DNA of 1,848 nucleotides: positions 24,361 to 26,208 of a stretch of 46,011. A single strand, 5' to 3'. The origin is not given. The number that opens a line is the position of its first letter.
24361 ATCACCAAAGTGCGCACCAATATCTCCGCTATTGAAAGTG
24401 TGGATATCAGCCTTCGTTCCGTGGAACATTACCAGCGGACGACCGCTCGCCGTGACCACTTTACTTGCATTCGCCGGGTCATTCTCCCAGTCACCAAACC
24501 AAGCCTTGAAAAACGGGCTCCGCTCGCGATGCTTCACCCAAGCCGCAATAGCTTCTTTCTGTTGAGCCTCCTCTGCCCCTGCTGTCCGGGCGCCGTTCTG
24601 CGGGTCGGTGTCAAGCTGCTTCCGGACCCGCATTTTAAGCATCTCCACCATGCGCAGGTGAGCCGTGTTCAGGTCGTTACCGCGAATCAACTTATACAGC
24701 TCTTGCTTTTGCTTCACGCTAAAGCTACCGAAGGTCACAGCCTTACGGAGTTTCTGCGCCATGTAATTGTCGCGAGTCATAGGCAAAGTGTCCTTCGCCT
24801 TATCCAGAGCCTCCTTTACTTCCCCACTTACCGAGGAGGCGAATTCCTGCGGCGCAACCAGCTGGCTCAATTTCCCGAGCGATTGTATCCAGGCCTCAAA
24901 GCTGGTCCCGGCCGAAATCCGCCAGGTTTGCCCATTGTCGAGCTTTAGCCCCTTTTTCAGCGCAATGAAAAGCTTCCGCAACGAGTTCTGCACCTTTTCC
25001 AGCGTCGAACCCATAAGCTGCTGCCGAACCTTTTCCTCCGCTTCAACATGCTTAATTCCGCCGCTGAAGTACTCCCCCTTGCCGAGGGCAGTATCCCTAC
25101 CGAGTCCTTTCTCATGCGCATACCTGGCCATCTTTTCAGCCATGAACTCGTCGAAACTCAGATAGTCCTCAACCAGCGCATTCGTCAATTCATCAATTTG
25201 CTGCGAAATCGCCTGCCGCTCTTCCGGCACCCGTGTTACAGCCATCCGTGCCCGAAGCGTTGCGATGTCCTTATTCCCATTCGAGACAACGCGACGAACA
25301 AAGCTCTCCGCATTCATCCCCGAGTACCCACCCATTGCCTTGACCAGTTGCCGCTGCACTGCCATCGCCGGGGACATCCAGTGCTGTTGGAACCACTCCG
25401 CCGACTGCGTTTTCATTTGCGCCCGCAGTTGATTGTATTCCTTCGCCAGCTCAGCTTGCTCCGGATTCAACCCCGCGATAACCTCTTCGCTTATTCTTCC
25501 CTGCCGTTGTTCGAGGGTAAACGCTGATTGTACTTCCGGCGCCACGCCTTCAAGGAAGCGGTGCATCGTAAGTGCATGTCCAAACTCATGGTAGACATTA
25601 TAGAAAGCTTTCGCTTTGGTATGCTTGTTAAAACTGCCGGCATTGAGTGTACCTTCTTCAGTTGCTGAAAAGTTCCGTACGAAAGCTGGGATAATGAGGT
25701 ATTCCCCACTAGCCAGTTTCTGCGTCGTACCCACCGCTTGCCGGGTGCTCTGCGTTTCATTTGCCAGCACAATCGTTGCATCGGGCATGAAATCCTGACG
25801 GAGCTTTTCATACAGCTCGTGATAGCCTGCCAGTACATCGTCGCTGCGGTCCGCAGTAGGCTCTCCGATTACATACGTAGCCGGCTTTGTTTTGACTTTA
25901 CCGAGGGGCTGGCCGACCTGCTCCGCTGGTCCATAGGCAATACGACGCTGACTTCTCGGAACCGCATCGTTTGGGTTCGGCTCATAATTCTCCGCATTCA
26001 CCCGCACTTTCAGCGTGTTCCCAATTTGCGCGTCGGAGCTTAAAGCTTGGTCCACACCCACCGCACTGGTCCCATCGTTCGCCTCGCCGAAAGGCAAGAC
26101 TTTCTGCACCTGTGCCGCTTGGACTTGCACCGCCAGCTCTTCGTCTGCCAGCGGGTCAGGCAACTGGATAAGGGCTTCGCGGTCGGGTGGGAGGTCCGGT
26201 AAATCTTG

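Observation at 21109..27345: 2078-aa polyvalent virion protein combining a zincin motif, an ART-like domain and a membrane-insertion region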

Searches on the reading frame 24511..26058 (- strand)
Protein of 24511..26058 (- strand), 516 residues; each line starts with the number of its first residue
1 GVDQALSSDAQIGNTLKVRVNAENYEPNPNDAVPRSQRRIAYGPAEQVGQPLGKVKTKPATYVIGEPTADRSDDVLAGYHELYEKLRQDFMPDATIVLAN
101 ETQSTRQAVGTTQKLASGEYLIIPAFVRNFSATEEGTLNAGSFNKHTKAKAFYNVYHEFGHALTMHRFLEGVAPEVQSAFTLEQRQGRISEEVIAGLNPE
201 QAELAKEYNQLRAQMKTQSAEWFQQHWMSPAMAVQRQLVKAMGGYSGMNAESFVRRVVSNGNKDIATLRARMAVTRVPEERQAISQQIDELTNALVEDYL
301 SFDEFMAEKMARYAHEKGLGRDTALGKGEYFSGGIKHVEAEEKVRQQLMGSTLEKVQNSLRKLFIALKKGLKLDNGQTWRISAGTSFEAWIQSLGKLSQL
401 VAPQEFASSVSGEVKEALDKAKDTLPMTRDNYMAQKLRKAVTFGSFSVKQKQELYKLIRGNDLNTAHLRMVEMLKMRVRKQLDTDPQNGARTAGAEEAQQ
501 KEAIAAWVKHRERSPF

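Call 24: search_solved_structures(query=A2, max_evalue=10, show_alignments=3)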
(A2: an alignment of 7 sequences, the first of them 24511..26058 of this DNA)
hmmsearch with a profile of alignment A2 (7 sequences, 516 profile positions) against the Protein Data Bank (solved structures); distinct sequences matched with E-value up to 10: 5.
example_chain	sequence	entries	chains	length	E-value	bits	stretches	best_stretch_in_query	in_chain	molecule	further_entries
6f03_A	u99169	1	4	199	0.11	14.3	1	237-354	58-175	BPSL2520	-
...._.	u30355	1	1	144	0.64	11.8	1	245-299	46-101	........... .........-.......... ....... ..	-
3n8u_A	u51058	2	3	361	1.3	10.7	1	197-263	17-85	imelysin peptidase | Imelysin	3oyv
4en0_A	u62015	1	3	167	2.7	9.7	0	328-365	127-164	Tumor necrosis factor ligand superfamily member 14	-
4j6g_A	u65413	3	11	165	3.6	9.3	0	328-365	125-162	Tumor necrosis factor ligand superfamily member 14 | Tumor necrosis factor ligand superfamily member 14, soluble form | Tumor necrosis factor ligand superfamily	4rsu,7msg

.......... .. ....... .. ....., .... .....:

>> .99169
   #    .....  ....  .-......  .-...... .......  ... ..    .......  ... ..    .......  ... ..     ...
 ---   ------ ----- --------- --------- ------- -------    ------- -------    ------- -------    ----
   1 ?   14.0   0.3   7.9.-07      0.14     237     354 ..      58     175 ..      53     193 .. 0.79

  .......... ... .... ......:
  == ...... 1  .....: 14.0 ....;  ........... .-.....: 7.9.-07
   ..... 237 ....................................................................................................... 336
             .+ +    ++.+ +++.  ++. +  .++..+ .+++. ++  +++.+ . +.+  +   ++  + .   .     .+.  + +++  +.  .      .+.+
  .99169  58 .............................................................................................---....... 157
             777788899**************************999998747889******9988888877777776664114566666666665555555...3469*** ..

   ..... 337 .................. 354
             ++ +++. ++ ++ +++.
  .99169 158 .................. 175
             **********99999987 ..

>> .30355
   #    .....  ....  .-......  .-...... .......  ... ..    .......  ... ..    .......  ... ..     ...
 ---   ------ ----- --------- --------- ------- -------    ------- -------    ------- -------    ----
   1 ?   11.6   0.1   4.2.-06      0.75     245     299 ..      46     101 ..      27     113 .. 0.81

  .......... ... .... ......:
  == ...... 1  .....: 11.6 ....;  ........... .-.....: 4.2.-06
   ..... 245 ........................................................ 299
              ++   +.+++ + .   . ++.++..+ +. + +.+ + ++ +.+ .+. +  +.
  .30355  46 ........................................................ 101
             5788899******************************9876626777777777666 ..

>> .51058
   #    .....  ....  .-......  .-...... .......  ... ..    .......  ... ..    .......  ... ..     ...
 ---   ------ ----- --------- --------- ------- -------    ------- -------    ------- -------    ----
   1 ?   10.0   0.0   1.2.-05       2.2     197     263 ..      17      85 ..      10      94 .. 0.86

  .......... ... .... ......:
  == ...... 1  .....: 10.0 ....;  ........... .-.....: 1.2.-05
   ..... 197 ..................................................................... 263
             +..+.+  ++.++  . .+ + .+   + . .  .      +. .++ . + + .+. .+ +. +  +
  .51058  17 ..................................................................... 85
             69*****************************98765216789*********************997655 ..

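Call 34: predict_structure(alignment_id=A2)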
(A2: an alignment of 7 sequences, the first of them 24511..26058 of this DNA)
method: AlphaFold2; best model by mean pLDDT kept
length: 516 residues; sequences in the alignment: 7
mean_pLDDT: 69.7   pTM: 0.60
mean pLDDT of the five models: 69.7, 66.4, 62.5, 60.5, 57.5
residues with pLDDT >= 90: 43; 70-90: 284; 50-70: 90; < 50: 99
segments of 3 or more residues with pLDDT < 50: 1-25, 104-108, 127-143, 236-238, 323-328, 349-353, 395-431
pLDDT, mean of each block of 10 residues (from residue 1): 38 32 53 86 93 89 84 79 88 91 54 80 64 38 57 82 84 84 82 90 89 82 76 54 64 76 72 86 86 80 85 75 48 66 59 57 73 68 71 45 26 37 31 70 79 82 78 79 72 73 74 60
secondary structure, 60 per line:
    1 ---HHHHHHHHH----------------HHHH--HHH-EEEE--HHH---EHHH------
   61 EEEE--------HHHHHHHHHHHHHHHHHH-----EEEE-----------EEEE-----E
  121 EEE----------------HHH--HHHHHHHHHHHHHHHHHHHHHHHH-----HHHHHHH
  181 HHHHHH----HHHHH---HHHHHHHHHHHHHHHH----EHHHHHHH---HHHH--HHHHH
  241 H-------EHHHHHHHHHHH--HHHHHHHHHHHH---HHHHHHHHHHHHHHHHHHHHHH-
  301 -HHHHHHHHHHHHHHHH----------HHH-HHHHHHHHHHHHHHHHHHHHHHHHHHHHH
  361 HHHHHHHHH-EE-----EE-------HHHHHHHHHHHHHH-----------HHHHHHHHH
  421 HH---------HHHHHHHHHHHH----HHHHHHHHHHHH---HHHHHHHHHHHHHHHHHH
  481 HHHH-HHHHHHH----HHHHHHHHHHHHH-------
elements in order: H4-12 H29-32 E39-42 E61-64 H73-90 E96-99 E111-114 E120-123 H145-168 H174-186 H191-195 H199-214 H220-226 H230-233 H236-241 H250-260 H263-274 H278-299 H302-317 H332-369 H387-400 H412-422 H432-443 H448-459 H463-484 H486-492 H497-509

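Call 36: search_protein_representatives(alignment_id=A2)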
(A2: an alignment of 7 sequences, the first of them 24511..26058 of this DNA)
Query: 7 sequences, 516 profile positions. Proteins with E-value up to 0.001 (for the whole library): 101; up to 1e-10: 87; up to 1e-30: 38. The best 101 are listed.
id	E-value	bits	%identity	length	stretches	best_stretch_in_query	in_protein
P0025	2.5e-201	686.2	-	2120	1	2-516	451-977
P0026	5.6e-194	662.0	-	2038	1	1-484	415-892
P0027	1.3e-191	654.2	-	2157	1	7-516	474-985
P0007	3.6e-167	573.6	-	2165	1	4-495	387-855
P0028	2.0e-133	462.2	-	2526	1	2-419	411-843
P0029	5.8e-97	341.9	-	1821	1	9-494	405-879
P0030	2.7e-93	329.8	-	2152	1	9-502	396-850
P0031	9.2e-86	304.9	-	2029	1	8-516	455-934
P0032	2.7e-83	296.8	-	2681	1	11-485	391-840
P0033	1.9e-79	284.1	-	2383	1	5-483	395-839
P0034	4.6e-78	279.5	-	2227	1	11-507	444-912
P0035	1.0e-77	278.4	-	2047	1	14-512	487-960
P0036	1.3e-76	274.7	-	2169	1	3-452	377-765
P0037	3.3e-74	266.8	-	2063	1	4-485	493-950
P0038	2.3e-73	264.0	-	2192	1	5-442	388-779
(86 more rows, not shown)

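Call 39: fold_search(model_id=the predicted structure, library=pdb)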
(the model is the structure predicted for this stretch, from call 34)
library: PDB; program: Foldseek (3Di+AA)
matches with E <= 10: 103; with E <= 0.001: 0
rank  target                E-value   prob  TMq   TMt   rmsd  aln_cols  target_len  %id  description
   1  7pfs_A                2.9e-01  0.15  0.13  0.08  17.9       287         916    9  Crystal structure of ERAP2 aminopeptidase in complex with phosphinic pseudotripeptide ((1R)-1-Amino-3-phenylpropyl){2- (released 2022-01-26)
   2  9knq_C                6.6e-01  0.33  0.08  0.27  23.8       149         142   14  Measles virus L-P complex in apo state (released 2025-07-16)
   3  4l7a_A                6.6e-01  0.10  0.14  0.23  14.4       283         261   10  Crystal structure of a putative zinc-binding metallo-peptidase (BACCAC_01431) from Bacteroides caccae ATCC 43185 at 2. (released 2013-07-03)
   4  4l7a_B                8.5e-01  0.09  0.14  0.24  14.4       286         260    9  Crystal structure of a putative zinc-binding metallo-peptidase (BACCAC_01431) from Bacteroides caccae ATCC 43185 at 2. (released 2013-07-03)
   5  1z9h_A                9.9e-01  0.04  0.10  0.14  16.0       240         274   13  Microsomal prostaglandin E synthase type-2 (released 2005-05-17)
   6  2j5c_A                1.5e+00  0.08  0.12  0.13  18.1       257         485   12  Rational conversion of substrate and product specificity in a monoterpene synthase. Structural insights into the molec (released 2007-06-26)
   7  4bab_D                1.6e+00  0.02  0.08  0.07  31.3       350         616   14  Redesign of a Phenylalanine Aminomutase into a beta-Phenylalanine Ammonia Lyase (released 2013-01-16)
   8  9dus_C                1.7e+00  0.21  0.08  0.29  25.1       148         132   17  Cryo-EM structure of the Measles Virus polymerase (L) protein in complex with the tetrameric phosphoprotein (P) (released 2025-04-09)
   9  7ujb_D                1.7e+00  0.03  0.08  0.07  20.6       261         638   11  N-terminal domain deletion variant of Eta (released 2022-08-10)
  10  5j6s_A                1.8e+00  0.04  0.12  0.08  17.5       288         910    7  Crystal structure of Endoplasmic Reticulum Aminopeptidase 2 (ERAP2) in complex with a hydroxamic derivative ligand (released 2017-03-15)
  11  8w1v_B                2.1e+00  0.02  0.08  0.09  22.4       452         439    7  The beta2 adrenergic receptor bound to a bitopic ligand (released 2024-07-17)
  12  2abi_A                2.2e+00  0.04  0.11  0.18  15.2       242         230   13  Crystal structure of the human mineralocorticoid receptor ligand-binding domain bound to deoxycorticosterone (released 2006-07-25)
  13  1gw6                  2.4e+00  0.04  0.13  0.11  26.2       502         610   10  STRUCTURE OF LEUKOTRIENE A4 HYDROLASE D375N MUTANT (released 2003-03-06)
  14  9dut_C                2.5e+00  0.18  0.08  0.29  24.5       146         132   16  Cryo-EM structure of the Measles Virus polymerase (L) protein in complex with the tetrameric phosphoprotein (P) and C  (released 2025-04-09)
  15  7sh0_B                2.5e+00  0.03  0.14  0.10  29.1       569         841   11  CRYSTAL STRUCTURE OF ENDOPLASMIC RETICULUM AMINOPEPTIDASE 2 (ERAP2) COMPLEX WITH A HIGHLY SELECTIVE AND POTENT SMALL M (released 2022-07-20)
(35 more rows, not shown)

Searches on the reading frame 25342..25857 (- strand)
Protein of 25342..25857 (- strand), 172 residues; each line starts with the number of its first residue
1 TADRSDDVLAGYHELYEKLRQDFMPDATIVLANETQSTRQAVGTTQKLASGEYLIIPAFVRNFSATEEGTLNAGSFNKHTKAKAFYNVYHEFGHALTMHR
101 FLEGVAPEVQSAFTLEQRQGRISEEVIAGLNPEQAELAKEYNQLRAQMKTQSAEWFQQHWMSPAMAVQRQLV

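Call 42: search_protein_families(library=pfam, alignment_id=A3, max_evalue=10)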
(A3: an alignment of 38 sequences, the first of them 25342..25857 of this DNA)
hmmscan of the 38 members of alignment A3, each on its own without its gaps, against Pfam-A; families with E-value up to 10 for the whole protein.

A. member 1, window:25342-25857:- (172 aa): 1 family
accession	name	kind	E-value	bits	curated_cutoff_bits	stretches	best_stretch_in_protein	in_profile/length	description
PF01067.28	Calpain_III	-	0.054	14.2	21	1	14-59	78-123/137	Calpain large subunit, domain III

B. families by the number of members that match (of 38 scanned): 28 families (the first 25 are shown)
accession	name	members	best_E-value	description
PF05572.19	Peptidase_M43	8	0.0065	Pregnancy-associated plasma protein-A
PF14247.12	DUF4344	6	0.00013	Putative metallopeptidase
PF13688.12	Reprolysin_5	4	0.069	Metallo-peptidase family M12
PF02512.19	UK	1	0.0082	Virulence determinant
PF21893.1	DUF6918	1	0.013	Family of unknown function (DUF6918)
PF00413.30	Peptidase_M10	1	0.026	Matrixin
PF01712.25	dNK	1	0.034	Deoxynucleoside kinase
PF10250.15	O-FucT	1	0.035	GDP-fucose protein O-fucosyltransferase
PF20996.2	DUF5581_N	1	0.036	Family of unknown function (DUF5581) N-terminal domain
PF24723.1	DUF7675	1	0.045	Family of unknown function (DUF7675)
PF10462.15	Peptidase_M66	1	0.045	Peptidase M66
PF04314.18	PCuAC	1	0.049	Copper chaperone PCu(A)C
PF01067.28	Calpain_III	1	0.054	Calpain large subunit, domain III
PF14304.11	CSTF_C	1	0.076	Transcription termination and cleavage factor C-terminal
PF01435.24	Peptidase_M48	1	0.085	Peptidase family M48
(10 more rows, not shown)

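Call 43: search_solved_structures(query=A3, max_evalue=10, show_alignments=5)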
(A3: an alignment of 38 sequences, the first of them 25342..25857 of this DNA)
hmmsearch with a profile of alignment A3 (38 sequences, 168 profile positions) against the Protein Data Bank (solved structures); distinct sequences matched with E-value up to 10: 30.
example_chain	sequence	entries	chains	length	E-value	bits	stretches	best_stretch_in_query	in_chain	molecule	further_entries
5zjk_A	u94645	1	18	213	0.061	16.2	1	13-93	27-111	Myroilysin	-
5czw_A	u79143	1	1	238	0.081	15.8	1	14-93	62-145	Myroilysin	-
5gwd_A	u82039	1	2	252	0.083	15.8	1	14-93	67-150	Myroilysin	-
1hov_A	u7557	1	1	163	0.27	14.1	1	71-94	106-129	MATRIX METALLOPROTEINASE-2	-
4on1_A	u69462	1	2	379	0.37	13.7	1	73-95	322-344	Putative metalloprotease II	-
1a85_A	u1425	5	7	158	0.66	12.9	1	70-92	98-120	MMP-8 | Matrix Metalloproteinase 8 | Neutrophil collagenase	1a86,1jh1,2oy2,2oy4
3tt4_A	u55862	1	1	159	0.67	12.9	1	70-92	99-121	Neutrophil collagenase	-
1i73_A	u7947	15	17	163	0.69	12.8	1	70-92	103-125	NEUTROPHIL COLLAGENASE | MATRIX METALLO PROTEINASE-8 (MET80 FORM) | Matrix Metalloproteinase 8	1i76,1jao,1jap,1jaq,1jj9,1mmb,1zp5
1mnc_A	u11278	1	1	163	0.7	12.8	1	70-92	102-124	NEUTROPHIL COLLAGENASE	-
1jan_A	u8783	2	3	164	0.7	12.8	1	70-92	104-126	MATRIX METALLO PROTEINASE-8 (PHE79 FORM) | NEUTROPHIL COLLAGENASE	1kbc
1bzs_A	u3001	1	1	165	0.71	12.8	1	70-92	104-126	NEUTROPHIL COLLAGENASE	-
5e3x_A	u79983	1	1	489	0.75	12.7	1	75-92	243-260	Thermostable carboxypeptidase 1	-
2y6c_A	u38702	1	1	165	0.78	12.6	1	77-93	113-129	MATRILYSIN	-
1mmp_A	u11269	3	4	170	0.81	12.6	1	77-93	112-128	GELATINASE A | MATRILYSIN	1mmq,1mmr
2ddy_A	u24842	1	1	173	0.83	12.5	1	77-93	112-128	Matrilysin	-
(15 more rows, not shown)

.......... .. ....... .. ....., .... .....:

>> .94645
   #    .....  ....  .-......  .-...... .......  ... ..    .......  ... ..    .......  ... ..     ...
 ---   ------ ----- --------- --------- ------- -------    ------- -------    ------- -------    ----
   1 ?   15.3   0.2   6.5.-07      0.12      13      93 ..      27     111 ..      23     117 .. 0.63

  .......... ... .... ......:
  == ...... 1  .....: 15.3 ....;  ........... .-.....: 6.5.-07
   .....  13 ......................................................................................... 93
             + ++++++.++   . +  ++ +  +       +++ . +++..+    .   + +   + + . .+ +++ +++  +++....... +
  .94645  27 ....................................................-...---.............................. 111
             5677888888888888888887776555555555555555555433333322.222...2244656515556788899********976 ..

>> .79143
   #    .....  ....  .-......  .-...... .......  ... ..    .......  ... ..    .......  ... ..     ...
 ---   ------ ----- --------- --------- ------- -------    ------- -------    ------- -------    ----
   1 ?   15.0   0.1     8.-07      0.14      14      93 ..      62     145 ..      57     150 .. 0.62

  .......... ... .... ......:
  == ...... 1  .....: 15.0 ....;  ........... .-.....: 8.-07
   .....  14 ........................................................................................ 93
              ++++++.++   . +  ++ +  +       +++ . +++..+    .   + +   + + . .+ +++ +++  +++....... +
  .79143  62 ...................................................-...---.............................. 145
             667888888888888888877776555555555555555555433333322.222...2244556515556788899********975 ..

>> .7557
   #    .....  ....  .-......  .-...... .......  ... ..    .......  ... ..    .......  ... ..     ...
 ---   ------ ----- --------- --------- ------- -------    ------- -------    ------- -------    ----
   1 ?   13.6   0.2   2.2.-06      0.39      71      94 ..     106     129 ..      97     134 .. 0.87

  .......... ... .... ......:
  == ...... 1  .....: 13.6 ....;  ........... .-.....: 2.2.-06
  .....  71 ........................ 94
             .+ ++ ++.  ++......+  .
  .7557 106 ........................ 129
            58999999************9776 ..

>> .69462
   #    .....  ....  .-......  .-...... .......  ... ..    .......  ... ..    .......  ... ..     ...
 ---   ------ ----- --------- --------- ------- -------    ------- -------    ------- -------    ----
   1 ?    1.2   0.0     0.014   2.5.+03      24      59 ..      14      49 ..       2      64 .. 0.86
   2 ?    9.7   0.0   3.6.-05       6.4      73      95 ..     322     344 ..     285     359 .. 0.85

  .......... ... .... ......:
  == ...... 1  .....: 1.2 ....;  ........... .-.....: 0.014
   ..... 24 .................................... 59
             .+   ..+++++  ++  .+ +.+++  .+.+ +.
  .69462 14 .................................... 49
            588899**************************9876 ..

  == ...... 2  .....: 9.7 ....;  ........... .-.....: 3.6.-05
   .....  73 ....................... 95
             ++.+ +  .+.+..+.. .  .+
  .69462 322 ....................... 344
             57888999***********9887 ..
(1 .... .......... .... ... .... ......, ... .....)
